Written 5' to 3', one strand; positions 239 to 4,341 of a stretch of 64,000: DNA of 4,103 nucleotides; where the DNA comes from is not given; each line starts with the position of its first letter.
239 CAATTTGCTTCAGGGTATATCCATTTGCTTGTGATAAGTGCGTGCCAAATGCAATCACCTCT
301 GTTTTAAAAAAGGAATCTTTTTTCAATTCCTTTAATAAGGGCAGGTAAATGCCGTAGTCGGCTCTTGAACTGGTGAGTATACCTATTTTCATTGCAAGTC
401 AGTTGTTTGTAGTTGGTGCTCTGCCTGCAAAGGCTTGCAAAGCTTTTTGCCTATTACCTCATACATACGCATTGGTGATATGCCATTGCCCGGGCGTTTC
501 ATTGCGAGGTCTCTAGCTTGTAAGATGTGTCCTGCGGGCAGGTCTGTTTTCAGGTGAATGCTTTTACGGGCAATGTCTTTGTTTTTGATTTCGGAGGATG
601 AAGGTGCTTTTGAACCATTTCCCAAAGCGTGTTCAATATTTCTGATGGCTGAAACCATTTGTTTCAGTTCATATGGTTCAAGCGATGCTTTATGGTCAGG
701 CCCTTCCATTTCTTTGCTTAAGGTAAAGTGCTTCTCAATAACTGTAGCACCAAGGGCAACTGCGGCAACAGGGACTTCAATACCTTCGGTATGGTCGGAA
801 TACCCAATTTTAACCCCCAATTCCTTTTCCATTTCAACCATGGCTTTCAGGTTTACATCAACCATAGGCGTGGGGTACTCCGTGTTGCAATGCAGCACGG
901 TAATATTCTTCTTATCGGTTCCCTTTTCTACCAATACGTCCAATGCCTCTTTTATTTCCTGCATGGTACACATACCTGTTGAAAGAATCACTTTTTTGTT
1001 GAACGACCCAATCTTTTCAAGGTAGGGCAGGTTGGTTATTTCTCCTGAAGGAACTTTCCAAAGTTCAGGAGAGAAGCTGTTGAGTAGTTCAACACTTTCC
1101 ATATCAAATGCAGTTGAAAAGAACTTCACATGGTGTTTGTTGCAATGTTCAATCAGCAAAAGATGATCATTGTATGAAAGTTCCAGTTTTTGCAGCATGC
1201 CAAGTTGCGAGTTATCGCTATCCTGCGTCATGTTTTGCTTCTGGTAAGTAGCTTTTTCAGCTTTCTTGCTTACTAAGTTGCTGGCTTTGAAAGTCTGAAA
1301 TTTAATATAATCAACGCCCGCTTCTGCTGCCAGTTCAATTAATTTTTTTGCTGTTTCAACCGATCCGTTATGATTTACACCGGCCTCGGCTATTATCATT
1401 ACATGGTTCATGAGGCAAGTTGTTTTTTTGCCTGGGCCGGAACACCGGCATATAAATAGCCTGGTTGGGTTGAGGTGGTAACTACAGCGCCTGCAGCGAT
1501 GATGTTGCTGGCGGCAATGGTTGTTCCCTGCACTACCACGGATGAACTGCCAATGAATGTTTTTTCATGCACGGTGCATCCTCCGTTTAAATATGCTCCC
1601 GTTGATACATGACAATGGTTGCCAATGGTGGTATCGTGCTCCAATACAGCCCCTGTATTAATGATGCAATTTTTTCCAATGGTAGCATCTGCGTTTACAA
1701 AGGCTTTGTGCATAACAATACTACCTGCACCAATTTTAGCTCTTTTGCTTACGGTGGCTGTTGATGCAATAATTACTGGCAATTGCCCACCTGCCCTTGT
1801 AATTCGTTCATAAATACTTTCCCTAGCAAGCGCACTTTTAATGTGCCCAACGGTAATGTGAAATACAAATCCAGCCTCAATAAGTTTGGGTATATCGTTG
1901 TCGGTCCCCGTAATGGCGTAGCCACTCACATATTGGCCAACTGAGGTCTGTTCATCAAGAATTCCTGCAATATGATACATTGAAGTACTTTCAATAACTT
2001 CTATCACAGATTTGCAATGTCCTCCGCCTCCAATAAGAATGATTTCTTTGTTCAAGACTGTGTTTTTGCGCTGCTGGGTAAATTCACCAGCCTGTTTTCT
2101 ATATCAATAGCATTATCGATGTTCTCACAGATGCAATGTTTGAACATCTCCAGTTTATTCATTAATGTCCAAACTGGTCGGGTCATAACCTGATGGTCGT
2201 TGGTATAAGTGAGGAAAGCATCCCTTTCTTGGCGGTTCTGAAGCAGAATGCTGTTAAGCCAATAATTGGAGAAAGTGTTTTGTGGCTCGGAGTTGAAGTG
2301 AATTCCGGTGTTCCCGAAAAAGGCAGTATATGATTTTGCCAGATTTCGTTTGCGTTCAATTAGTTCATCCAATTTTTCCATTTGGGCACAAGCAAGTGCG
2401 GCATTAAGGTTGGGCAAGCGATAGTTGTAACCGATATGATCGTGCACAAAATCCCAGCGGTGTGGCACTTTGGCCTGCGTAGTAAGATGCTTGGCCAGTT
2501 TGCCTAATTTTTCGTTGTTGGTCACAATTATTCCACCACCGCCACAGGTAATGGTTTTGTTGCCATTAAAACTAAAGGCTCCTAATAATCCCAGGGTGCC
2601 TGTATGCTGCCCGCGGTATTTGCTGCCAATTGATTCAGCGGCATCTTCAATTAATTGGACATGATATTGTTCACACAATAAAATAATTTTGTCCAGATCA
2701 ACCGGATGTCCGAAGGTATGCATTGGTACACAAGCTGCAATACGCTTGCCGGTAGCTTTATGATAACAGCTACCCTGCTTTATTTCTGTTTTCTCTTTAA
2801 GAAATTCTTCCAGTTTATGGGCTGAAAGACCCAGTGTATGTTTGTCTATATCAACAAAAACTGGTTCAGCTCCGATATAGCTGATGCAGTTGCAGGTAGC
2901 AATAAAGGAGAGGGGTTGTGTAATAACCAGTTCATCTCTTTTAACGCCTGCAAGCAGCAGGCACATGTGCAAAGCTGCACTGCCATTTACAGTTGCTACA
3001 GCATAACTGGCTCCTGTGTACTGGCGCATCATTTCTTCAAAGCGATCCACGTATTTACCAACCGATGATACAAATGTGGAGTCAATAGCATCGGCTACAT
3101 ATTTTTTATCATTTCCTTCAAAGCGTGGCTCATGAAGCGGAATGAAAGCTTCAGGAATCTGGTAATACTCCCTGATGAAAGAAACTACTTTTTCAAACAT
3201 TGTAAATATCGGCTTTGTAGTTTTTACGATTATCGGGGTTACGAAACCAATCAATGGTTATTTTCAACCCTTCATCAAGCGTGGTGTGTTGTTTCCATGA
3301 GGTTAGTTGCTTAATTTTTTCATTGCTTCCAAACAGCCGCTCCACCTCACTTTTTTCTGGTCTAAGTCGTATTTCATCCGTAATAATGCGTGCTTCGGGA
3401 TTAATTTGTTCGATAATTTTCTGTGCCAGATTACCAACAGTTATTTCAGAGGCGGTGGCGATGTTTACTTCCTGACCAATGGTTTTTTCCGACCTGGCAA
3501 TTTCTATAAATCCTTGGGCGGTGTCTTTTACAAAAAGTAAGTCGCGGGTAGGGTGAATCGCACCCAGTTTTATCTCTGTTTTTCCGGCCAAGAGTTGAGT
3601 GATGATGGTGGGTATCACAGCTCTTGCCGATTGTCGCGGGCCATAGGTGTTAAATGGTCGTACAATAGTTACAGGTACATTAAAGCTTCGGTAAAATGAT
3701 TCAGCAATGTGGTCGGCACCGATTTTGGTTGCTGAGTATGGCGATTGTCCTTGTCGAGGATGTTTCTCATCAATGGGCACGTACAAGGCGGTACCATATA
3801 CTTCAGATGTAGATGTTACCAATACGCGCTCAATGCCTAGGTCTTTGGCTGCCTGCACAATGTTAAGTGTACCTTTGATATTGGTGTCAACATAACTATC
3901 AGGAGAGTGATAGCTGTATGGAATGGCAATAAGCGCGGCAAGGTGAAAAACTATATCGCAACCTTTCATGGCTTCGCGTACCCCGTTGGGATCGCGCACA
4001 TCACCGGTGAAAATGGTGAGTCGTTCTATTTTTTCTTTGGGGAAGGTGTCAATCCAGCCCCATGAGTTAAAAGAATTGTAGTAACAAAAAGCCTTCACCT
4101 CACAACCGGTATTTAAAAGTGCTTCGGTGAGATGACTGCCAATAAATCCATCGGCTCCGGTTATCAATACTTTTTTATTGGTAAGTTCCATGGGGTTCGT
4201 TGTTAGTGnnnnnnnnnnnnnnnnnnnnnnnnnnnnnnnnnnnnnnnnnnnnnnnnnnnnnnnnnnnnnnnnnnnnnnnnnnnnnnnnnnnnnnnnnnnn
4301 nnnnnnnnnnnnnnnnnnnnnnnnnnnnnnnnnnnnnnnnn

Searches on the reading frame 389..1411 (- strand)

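Call 17: search_protein_families(library=pfam, proteins=[window:389-1411:-], max_evalue=0.01)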
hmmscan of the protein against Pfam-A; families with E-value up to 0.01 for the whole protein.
window:389-1411:- (340 aa): 2 families
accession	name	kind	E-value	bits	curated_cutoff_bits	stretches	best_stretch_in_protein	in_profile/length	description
PF03102.20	NeuB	-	7.8e-98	327.2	22.1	1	24-268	1-241/241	NeuB family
PF08666.17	SAF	-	2e-07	31.9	21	1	284-338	3-61/63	SAF domain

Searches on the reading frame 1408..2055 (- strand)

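Call 17: search_protein_families(library=pfam, proteins=[window:1408-2055:-], max_evalue=0.01)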
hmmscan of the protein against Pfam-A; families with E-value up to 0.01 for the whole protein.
window:1408-2055:- (215 aa): 6 families
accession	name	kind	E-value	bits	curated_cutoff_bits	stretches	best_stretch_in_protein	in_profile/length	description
PF00132.30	Hexapep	-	6.5e-16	57.7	27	3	123-158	1-36/36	Bacterial transferase hexapeptide (six repeats)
PF17836.7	PglD_N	-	1.3e-12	48.5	23.4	1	5-85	2-78/78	PglD N-terminal domain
PF25084.1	LbH_EIF2B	-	3.2e-07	30.8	54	0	151-186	7-42/105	EIF2B subunit epsilon LbH domain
PF14602.12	Hexapep_2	-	4.3e-06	26.8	27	0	125-156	3-32/34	Hexapeptide repeat of succinyl-transferase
PF24894.1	Hexapep_GlmU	-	0.00044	20.8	23.3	0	95-147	36-86/104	GlmU-like, C-terminal hexapeptide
PF25247.1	LbH_GLGC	-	0.0077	16.6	27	0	123-182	73-131/135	GLGC left-handed parallel beta-helix domain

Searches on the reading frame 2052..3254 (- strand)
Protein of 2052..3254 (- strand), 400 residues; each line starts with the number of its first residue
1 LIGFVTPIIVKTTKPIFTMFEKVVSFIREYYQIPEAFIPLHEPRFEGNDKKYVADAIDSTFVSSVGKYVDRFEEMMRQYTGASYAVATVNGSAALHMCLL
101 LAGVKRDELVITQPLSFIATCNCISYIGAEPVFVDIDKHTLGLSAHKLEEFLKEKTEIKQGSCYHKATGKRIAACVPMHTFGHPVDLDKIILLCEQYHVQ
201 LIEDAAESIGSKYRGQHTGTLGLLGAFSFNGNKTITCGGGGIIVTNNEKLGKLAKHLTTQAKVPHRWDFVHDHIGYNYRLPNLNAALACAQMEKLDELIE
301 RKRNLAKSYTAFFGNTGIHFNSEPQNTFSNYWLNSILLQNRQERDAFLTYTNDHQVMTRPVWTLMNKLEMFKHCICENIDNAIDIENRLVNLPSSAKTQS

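Call 11: search_protein_families(library=pfam, proteins=[window:2052-3254:-], max_evalue=0.001)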
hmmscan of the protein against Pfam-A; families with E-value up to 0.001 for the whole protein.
window:2052-3254:- (400 aa): 1 family
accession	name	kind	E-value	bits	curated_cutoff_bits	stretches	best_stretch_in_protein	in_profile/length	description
PF01041.23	DegT_DnrJ_EryC1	-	4.7e-85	286.4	19.8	1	47-398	5-347/360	DegT/DnrJ/EryC1/StrS aminotransferase family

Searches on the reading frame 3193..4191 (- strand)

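Call 11: search_protein_families(library=pfam, proteins=[window:3193-4191:-], max_evalue=0.001)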
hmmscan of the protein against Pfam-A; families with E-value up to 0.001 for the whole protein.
window:3193-4191:- (332 aa): 9 families
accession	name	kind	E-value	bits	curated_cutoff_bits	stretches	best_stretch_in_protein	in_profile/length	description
PF16363.11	GDP_Man_Dehyd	-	1.6e-68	232.1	27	1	9-311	1-331/332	GDP-mannose 4,6 dehydratase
PF01370.27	Epimerase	-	1.7e-52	178.6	20.9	1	8-245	1-240/240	NAD dependent epimerase/dehydratase family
PF01073.25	3Beta_HSD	-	7.8e-22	78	22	1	9-229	1-226/280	3-beta hydroxysteroid dehydrogenase/isomerase family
PF02719.21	Polysacc_synt_2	-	1.7e-21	77.2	20.2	1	8-296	1-283/293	Polysaccharide biosynthesis protein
PF07993.18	NAD_binding_4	-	2.9e-16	59.9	20.1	1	10-184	1-209/258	Male sterility protein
PF13460.12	NAD_binding_10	-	7.7e-15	55.7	27.2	1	12-180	1-144/184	NAD(P)H-binding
PF04321.23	RmlD_sub_bind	-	1.5e-09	37.8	27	1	7-209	2-175/287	RmlD substrate binding domain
PF05368.20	NmrA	-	3.1e-09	37.3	27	1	5-127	2-106/298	NmrA-like family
PF00106.31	adh_short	-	3.7e-08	33.5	26.6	1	6-168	1-165/195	short chain dehydrogenase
